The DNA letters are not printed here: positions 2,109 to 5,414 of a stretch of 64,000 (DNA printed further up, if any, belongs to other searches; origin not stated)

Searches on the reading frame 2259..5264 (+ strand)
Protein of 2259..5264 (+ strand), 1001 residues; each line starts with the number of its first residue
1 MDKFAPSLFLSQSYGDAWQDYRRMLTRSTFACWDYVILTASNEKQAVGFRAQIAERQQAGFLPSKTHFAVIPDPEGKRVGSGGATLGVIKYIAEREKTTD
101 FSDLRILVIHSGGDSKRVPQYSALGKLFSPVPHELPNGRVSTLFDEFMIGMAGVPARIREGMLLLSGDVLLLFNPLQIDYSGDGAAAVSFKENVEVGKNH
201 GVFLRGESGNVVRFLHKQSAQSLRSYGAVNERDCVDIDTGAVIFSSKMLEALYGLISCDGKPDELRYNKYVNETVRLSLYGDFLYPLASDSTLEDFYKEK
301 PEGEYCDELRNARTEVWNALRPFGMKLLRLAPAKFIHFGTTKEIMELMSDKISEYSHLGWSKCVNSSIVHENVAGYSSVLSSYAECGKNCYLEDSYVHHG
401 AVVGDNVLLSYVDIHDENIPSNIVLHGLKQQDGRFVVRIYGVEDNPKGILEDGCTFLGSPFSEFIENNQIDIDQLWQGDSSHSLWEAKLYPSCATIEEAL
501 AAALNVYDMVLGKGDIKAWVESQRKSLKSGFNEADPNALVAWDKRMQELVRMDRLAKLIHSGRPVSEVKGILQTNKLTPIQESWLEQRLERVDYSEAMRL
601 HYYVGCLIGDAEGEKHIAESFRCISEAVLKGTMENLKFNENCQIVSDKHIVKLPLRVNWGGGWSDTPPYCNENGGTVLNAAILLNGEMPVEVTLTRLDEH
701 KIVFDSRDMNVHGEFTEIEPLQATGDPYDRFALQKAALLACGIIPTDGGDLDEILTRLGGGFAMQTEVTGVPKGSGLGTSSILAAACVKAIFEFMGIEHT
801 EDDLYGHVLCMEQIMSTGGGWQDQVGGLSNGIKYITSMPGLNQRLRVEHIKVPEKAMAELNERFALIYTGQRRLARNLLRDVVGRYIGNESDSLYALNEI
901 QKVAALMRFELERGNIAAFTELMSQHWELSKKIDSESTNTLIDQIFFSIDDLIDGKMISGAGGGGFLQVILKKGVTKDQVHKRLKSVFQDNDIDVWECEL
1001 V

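Call 9: search_protein_families(library=pfam, proteins=[window:2259-5264:+])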
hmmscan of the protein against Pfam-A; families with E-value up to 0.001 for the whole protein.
window:2259-5264:+ (1001 aa): 2 families
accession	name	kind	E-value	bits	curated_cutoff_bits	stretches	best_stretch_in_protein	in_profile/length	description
PF07959.18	Fucose_pyrophosphorylase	-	1.2e-91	308.2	34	1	101-494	4-417/418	Fucose pyrophosphorylase domain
PF00288.32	GHMP_kinases_N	-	3.5e-08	34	22.3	1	760-825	16-81/87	GHMP kinases N terminal domain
